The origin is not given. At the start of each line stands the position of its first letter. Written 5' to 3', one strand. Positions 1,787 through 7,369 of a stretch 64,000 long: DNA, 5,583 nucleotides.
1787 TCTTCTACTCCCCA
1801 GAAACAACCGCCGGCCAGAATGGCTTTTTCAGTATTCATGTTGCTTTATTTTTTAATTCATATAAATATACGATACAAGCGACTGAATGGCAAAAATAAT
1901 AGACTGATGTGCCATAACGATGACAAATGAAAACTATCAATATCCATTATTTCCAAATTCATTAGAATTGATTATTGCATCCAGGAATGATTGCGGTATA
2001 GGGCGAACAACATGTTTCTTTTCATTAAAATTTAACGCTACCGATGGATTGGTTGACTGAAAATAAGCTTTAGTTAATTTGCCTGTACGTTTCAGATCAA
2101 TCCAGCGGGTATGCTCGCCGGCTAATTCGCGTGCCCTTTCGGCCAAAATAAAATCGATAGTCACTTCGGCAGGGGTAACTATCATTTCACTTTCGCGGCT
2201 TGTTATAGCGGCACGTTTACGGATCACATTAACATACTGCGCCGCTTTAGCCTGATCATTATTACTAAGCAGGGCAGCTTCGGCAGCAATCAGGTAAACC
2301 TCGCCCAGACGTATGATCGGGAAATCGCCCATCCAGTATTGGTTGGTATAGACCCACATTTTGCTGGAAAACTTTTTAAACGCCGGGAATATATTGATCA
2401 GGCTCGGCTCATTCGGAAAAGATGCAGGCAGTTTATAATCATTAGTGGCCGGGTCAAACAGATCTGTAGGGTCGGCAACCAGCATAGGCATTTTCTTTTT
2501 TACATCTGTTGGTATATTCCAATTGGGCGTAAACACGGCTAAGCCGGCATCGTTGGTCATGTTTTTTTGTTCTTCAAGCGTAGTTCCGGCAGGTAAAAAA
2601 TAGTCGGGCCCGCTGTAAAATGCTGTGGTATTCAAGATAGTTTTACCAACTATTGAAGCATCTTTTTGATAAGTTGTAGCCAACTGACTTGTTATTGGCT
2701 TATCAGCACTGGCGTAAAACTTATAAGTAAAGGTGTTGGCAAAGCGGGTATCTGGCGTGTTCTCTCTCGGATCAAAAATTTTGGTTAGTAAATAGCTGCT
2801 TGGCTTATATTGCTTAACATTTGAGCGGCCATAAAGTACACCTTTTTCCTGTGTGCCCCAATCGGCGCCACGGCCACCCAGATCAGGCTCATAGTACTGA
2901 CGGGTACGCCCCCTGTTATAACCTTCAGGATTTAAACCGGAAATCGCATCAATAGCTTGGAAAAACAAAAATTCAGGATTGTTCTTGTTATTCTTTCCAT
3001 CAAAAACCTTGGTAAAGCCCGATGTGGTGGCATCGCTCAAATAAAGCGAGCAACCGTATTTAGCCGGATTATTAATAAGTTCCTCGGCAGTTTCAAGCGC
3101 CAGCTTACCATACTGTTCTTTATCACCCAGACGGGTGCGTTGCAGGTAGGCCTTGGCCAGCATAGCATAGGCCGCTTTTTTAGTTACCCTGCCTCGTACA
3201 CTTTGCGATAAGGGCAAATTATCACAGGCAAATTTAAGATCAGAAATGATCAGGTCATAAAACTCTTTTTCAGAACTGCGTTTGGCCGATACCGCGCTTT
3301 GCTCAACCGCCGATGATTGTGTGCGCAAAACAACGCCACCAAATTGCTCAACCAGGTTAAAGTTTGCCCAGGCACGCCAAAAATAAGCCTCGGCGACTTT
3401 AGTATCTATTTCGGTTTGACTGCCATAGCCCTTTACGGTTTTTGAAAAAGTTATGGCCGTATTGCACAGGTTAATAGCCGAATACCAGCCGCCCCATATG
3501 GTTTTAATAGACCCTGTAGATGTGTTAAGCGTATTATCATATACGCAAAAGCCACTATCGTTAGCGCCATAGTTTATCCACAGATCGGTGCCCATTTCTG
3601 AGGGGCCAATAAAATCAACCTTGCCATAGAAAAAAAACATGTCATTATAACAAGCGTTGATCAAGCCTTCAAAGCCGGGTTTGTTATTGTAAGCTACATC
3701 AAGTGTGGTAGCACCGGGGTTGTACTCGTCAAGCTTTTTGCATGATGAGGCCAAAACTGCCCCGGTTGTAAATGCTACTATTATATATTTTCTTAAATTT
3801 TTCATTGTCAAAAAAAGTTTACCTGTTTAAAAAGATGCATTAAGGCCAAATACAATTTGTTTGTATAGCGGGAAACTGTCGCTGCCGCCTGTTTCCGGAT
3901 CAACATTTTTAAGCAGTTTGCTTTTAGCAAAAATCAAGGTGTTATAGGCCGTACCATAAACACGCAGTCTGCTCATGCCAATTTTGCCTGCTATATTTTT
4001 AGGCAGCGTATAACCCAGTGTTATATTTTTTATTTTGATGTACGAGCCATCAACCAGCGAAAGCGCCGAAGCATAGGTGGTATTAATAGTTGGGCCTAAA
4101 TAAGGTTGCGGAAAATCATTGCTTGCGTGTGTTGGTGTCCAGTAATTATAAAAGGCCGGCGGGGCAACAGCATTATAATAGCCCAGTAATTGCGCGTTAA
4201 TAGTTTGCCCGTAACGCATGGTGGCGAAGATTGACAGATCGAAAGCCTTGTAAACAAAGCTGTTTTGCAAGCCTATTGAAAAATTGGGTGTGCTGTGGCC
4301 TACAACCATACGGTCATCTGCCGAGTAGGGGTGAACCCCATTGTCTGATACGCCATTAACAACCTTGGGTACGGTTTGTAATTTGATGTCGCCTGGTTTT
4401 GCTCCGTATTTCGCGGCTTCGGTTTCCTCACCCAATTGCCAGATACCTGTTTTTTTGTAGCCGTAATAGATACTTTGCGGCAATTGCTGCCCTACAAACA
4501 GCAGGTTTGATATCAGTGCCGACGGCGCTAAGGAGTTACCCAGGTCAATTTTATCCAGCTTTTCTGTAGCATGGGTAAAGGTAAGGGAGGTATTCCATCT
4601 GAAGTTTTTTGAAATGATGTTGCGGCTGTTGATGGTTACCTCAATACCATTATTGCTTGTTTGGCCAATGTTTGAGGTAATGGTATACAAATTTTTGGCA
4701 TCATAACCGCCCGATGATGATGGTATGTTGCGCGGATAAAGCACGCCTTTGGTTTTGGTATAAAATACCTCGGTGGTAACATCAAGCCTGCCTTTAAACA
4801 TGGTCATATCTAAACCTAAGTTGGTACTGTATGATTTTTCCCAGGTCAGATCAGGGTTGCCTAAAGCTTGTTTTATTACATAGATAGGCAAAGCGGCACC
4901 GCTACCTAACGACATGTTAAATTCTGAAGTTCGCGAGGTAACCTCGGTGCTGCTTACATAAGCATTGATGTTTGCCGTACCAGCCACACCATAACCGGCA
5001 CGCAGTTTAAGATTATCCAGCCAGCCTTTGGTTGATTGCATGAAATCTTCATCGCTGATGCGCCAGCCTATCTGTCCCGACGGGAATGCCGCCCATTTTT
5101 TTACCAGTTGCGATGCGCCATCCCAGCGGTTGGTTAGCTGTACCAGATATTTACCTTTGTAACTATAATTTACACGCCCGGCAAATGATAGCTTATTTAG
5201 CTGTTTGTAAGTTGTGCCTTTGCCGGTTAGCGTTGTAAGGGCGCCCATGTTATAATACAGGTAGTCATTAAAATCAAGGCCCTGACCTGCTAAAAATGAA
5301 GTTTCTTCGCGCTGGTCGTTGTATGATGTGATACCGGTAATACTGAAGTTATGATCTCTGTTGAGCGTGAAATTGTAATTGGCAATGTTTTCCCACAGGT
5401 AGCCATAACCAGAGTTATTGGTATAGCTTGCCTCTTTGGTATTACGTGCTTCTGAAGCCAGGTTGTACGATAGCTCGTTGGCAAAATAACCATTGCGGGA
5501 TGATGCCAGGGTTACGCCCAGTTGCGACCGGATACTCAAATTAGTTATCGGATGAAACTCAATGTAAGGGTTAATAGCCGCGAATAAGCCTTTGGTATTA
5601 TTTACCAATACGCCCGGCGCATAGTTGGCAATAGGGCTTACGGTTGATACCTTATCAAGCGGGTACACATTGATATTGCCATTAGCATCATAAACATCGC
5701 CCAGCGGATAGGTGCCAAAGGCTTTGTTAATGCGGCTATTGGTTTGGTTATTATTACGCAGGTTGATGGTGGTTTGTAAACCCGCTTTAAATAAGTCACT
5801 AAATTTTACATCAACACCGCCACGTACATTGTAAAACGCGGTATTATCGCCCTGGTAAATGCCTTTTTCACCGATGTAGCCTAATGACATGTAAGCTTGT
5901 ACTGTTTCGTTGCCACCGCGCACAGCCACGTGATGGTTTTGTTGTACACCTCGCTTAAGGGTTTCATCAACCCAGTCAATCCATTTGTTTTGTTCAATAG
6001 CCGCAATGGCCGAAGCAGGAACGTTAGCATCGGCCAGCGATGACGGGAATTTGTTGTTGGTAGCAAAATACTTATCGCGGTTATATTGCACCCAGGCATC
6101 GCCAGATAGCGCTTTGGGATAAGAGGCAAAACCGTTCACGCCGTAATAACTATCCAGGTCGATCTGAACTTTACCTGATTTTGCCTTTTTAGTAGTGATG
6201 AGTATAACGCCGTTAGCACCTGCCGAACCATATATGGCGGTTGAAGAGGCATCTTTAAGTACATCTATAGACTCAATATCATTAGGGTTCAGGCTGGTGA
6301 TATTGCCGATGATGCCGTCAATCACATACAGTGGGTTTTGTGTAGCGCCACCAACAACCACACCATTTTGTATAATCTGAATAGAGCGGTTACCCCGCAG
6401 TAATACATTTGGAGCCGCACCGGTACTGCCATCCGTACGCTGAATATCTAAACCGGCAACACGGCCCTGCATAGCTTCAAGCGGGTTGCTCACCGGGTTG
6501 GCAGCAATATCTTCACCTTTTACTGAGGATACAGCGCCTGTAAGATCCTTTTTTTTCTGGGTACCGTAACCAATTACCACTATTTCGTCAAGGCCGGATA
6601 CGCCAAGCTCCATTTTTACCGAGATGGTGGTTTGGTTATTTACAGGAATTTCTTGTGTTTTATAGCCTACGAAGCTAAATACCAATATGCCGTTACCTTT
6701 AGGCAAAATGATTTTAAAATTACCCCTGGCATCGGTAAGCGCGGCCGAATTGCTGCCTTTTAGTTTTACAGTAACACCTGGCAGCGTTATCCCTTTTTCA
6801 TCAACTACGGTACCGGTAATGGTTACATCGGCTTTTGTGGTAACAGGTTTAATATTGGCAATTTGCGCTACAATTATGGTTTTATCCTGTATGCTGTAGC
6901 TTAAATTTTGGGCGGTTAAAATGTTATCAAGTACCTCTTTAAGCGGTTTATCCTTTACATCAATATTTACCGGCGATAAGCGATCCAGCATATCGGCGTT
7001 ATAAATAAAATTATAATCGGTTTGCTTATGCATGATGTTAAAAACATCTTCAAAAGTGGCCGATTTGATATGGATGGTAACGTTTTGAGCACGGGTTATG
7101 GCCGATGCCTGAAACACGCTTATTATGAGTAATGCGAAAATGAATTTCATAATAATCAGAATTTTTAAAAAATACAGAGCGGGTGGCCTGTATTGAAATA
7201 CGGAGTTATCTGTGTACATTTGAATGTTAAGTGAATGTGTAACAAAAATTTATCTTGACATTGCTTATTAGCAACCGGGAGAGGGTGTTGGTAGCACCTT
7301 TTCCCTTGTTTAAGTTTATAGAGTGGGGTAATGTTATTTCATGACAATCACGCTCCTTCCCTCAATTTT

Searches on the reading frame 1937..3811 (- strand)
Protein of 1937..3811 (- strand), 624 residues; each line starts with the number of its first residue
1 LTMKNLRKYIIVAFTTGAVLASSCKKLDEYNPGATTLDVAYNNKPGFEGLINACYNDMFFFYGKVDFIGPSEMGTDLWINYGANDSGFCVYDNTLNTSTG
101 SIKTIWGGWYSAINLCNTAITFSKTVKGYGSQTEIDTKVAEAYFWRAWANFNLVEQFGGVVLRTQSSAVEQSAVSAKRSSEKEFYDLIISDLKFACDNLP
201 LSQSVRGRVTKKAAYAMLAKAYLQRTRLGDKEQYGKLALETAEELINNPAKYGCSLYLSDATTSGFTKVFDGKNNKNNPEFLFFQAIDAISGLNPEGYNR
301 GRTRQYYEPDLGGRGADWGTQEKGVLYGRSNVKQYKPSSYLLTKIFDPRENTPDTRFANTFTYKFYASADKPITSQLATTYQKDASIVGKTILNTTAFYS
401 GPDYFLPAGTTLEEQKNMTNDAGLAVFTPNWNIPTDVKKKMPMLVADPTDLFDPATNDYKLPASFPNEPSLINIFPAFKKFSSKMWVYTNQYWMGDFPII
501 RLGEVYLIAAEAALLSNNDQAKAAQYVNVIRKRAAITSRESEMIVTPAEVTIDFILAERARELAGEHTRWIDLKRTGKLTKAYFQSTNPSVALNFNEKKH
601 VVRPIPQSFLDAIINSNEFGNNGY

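Call 7: search_protein_families(library=pfam, proteins=[window:1937-3811:-])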
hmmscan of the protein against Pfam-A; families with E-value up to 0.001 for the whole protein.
window:1937-3811:- (624 aa): 2 families
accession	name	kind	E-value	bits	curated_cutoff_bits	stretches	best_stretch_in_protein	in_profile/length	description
PF07980.17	SusD_RagB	-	3.7e-29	102.8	23.1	1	280-612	2-287/297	SusD family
PF14322.12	SusD-like_3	-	4e-25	89.6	27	1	93-223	65-191/191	Starch-binding associating with outer membrane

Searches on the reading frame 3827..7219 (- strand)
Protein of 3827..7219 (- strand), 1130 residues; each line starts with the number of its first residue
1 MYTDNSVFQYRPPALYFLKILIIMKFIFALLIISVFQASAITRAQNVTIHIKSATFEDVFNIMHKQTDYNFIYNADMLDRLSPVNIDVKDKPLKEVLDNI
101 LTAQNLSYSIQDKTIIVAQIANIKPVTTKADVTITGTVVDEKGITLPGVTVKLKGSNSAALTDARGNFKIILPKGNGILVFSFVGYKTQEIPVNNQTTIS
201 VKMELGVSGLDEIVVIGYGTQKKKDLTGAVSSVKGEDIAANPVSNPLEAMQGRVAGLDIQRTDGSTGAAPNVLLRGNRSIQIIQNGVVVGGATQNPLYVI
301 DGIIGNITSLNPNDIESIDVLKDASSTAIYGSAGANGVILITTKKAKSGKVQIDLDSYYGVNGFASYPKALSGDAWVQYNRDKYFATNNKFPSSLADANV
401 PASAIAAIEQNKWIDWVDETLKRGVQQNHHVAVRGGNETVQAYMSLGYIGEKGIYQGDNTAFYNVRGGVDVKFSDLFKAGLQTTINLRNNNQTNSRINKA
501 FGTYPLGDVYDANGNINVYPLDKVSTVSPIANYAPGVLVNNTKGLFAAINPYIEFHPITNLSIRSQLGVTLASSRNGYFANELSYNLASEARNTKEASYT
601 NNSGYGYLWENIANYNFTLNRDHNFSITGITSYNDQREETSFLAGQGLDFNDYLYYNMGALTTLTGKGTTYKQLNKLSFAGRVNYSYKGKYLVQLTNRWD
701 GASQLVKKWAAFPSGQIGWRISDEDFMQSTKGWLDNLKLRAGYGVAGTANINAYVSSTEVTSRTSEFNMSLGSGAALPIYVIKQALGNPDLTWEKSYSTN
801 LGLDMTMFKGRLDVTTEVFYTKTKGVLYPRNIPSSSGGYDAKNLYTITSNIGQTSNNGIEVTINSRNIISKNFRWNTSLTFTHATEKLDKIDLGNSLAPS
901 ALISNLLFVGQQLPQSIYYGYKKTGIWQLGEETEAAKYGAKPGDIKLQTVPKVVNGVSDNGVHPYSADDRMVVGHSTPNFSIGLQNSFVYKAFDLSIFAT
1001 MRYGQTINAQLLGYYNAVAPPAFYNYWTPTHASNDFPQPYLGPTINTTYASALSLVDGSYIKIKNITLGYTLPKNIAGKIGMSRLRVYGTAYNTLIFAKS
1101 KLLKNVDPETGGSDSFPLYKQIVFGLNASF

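Call 7: search_protein_families(library=pfam, proteins=[window:3827-7219:-])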
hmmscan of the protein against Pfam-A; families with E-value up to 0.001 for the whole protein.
window:3827-7219:- (1130 aa): 5 families
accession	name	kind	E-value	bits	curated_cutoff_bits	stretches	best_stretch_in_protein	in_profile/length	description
PF13715.12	CarbopepD_reg_2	-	8.7e-18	64.6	32.2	1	134-215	1-88/88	CarboxypepD_reg-like domain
PF07715.20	Plug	-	5.2e-16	59.5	23.9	1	222-338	1-107/107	TonB-dependent Receptor Plug Domain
PF07660.19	STN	-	3.9e-14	52.6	28.4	1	69-117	1-49/52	Secretin and TonB N terminus short domain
PF13620.12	CarboxypepD_reg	-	3e-12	47.2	32.3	1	133-203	1-81/82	Carboxypeptidase regulatory-like domain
PF15976.11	CooC_C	-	0.00087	19.7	29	0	132-184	17-67/93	CS1-pili formation C-terminal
